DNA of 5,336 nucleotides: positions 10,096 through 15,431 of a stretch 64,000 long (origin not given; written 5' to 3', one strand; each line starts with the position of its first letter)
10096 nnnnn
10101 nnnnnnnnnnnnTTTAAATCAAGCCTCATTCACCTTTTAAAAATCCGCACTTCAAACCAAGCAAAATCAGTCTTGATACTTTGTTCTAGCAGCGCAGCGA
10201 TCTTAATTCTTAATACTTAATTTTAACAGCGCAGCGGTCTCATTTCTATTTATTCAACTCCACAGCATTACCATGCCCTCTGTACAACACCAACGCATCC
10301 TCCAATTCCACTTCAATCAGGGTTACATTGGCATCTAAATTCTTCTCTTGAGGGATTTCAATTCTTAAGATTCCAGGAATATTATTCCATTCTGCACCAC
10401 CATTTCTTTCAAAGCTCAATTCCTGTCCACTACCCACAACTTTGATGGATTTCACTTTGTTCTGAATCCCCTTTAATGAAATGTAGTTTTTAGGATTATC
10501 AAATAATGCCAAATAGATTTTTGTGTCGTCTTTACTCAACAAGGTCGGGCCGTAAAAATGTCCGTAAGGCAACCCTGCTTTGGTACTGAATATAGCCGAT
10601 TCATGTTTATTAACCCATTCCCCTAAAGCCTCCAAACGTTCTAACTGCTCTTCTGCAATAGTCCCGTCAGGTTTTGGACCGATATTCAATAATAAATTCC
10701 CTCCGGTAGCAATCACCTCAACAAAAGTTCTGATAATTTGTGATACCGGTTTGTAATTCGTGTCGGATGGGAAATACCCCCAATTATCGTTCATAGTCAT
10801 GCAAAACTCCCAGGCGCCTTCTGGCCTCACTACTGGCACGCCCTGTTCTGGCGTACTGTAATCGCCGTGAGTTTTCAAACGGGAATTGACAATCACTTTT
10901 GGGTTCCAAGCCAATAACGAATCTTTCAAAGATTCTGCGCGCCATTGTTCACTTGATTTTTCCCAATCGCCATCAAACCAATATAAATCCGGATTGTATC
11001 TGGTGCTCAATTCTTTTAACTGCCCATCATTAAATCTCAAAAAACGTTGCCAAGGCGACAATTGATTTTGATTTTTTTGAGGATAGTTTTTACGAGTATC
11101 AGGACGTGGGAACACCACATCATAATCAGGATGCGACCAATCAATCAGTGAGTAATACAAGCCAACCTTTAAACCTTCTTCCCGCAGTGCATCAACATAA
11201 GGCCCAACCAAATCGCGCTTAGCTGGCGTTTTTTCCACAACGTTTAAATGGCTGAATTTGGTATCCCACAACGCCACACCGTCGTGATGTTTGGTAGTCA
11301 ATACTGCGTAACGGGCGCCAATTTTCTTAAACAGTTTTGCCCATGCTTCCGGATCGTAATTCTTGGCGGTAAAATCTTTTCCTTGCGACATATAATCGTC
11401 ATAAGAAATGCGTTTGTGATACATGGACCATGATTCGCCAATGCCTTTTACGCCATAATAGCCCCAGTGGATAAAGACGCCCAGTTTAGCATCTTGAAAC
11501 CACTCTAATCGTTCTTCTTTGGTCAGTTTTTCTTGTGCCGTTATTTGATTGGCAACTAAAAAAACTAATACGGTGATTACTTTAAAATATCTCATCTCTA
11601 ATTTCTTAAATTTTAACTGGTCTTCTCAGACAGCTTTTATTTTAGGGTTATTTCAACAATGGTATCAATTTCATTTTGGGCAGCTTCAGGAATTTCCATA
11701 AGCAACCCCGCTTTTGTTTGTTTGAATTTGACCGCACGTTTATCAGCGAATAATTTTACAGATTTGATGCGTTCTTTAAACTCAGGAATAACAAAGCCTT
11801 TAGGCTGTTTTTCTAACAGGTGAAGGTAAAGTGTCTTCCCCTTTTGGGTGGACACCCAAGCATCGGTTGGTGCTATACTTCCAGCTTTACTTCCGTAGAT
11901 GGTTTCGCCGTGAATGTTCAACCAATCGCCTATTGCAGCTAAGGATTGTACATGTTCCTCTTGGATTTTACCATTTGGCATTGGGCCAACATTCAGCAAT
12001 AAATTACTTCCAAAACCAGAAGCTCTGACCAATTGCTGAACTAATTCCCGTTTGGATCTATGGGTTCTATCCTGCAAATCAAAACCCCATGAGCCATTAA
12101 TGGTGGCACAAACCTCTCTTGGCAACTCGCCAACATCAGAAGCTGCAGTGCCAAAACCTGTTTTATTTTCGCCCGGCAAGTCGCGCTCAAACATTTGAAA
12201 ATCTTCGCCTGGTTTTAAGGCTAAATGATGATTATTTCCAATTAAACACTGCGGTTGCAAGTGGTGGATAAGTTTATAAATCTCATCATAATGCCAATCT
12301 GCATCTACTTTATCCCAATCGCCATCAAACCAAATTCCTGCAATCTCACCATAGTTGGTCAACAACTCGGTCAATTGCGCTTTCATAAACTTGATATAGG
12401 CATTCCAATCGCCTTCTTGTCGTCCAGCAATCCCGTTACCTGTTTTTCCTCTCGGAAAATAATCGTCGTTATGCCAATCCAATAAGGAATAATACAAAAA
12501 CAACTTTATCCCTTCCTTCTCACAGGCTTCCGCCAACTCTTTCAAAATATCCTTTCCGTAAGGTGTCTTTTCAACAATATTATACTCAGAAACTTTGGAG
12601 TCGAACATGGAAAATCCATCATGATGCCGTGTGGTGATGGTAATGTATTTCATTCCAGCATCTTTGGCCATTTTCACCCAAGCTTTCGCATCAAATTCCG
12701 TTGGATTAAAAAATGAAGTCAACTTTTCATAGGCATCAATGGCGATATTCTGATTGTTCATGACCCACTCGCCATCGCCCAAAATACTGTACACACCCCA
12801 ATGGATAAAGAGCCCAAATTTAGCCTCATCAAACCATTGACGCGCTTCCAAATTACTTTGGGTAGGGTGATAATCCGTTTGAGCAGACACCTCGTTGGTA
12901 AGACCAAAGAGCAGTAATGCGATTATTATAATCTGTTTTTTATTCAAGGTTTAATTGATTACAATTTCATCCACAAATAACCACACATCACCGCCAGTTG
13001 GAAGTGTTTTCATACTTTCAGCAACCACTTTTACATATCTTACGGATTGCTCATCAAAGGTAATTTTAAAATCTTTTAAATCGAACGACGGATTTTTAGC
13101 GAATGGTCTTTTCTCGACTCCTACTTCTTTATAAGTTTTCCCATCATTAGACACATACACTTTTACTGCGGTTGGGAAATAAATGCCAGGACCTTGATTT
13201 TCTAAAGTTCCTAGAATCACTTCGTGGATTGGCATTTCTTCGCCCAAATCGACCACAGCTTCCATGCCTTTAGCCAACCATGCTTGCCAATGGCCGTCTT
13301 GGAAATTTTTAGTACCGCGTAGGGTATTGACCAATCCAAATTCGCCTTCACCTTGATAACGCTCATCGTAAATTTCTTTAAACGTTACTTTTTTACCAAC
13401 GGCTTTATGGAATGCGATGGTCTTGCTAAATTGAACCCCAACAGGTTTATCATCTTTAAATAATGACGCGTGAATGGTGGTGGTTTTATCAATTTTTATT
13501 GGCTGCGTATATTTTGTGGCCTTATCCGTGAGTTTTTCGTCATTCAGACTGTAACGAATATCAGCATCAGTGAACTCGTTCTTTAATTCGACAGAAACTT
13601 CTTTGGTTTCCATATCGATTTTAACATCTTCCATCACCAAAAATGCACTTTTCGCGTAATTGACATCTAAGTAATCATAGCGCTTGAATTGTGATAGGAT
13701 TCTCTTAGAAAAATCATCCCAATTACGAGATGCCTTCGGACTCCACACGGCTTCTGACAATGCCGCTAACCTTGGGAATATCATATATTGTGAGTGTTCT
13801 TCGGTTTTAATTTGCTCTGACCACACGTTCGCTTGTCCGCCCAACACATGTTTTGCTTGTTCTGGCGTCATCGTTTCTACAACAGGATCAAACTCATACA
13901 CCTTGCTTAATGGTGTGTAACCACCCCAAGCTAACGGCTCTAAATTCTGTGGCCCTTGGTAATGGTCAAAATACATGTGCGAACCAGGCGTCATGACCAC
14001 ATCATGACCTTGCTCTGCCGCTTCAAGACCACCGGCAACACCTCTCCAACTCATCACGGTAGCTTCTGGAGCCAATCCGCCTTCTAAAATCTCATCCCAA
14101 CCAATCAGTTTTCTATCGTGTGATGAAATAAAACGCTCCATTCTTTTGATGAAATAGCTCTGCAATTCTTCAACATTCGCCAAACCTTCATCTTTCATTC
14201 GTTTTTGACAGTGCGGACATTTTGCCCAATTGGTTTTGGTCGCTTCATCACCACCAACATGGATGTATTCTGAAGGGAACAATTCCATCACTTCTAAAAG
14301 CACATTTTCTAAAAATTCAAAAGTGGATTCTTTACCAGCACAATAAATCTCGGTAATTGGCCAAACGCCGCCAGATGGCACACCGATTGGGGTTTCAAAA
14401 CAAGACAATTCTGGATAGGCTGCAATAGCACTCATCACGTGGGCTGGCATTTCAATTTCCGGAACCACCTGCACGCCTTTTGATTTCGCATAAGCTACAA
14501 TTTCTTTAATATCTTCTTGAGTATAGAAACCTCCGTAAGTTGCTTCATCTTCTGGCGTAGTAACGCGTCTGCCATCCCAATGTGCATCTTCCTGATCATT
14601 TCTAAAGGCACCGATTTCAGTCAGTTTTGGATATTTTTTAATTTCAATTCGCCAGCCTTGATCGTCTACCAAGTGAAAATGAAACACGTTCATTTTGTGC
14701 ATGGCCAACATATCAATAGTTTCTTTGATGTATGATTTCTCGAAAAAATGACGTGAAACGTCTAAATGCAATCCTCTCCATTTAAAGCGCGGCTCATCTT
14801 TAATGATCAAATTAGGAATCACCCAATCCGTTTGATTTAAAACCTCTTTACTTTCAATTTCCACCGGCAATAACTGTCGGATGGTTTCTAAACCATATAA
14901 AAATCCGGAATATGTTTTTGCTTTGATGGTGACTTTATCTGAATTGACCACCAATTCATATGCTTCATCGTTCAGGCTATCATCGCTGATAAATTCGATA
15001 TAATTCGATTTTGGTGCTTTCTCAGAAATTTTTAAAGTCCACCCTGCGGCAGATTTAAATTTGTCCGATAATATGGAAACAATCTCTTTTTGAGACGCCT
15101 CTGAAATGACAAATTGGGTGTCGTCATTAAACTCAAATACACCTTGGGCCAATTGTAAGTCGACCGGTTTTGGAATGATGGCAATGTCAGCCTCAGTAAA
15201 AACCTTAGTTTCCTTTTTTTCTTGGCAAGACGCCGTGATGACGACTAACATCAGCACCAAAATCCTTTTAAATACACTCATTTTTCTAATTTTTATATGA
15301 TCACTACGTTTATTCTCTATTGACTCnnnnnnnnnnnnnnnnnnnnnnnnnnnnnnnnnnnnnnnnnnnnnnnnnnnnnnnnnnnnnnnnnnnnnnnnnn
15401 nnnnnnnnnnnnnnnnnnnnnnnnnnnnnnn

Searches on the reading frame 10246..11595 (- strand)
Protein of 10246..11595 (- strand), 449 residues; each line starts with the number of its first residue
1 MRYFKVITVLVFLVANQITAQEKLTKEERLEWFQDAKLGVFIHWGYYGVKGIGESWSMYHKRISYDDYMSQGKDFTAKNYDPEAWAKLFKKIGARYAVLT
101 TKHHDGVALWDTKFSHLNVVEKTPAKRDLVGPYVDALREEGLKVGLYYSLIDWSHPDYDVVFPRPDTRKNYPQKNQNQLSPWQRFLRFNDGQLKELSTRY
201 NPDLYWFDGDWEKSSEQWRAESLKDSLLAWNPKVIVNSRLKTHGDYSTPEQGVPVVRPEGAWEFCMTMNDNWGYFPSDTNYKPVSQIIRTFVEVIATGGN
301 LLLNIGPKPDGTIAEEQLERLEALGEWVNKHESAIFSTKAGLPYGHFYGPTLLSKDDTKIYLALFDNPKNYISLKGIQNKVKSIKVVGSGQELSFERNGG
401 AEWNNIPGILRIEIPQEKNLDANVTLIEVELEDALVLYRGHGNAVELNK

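Call 48: search_protein_families(library=pfam, proteins=[window:10246-11595:-])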
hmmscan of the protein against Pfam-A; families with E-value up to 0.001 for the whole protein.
window:10246-11595:- (449 aa): 2 families
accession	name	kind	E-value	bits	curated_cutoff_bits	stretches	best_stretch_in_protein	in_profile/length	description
PF01120.23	Alpha_L_fucos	-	5e-94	316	25.2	1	20-331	17-343/345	Alpha-L-fucosidase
PF14871.12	GHL6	-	2.2e-06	28.3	35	1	81-161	1-82/132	Hypothetical glycosyl hydrolase 6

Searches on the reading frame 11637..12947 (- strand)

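Call 48: search_protein_families(library=pfam, proteins=[window:11637-12947:-])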
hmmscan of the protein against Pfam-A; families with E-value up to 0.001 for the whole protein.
window:11637-12947:- (436 aa): 2 families
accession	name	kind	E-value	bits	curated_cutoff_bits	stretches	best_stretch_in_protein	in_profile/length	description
PF01120.23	Alpha_L_fucos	-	2.2e-101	340.2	25.2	1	18-348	6-345/345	Alpha-L-fucosidase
PF14871.12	GHL6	-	3.1e-08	34.4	35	1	86-155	1-66/132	Hypothetical glycosyl hydrolase 6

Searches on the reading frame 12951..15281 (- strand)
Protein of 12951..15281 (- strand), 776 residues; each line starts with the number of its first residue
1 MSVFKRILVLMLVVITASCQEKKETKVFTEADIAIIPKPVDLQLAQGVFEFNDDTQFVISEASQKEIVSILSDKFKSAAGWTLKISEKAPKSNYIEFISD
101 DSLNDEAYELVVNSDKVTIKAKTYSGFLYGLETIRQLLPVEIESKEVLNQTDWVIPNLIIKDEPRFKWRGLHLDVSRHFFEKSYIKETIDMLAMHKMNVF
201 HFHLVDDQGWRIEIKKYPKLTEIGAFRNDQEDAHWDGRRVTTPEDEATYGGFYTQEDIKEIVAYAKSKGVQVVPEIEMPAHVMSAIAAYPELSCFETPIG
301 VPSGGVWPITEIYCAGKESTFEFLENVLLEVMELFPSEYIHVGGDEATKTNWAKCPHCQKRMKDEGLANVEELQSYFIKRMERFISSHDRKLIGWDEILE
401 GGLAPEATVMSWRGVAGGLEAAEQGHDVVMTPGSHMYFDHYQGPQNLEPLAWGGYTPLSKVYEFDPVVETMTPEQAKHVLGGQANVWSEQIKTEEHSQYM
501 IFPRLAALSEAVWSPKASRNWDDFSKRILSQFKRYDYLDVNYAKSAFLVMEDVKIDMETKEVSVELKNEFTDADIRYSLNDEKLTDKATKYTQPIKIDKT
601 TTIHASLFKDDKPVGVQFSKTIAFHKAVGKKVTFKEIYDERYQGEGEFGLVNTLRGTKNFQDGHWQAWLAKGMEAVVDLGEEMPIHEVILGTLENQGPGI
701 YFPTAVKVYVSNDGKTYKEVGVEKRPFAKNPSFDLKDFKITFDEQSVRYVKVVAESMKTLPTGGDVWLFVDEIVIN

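Call 8: search_protein_families(library=pfam, proteins=[window:12951-15281:-])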
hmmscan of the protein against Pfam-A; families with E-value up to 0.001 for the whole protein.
window:12951-15281:- (776 aa): 7 families
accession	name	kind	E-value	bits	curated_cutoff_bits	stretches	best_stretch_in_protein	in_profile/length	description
PF00728.28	Glyco_hydro_20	-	6.3e-128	427.4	22.3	1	166-515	1-347/348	Glycosyl hydrolase family 20, catalytic domain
PF02838.20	Glyco_hydro_20b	-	1.9e-20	74.3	26.1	1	33-162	2-123/124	Glycosyl hydrolase family 20, domain 2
PF00754.31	F5_F8_type_C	-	3.1e-10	40.7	28.2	1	662-756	23-114/127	F5/8 type C domain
PF13287.12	Fn3_assoc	-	8.1e-09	35.9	23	1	564-612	1-49/59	Fn3 associated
PF13290.12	CHB_HEX_C_1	-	6.5e-08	32.8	22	1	560-611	8-59/67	Chitobiase/beta-hexosaminidase C-terminal domain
PF14845.11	Glycohydro_20b2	-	1.4e-07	32.8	27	1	104-137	96-130/130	beta-acetyl hexosaminidase like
PF22633.2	F5_F8_type_C_2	-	0.0001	23.3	27.8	0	664-752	11-91/91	NedA-like, galactose-binding domain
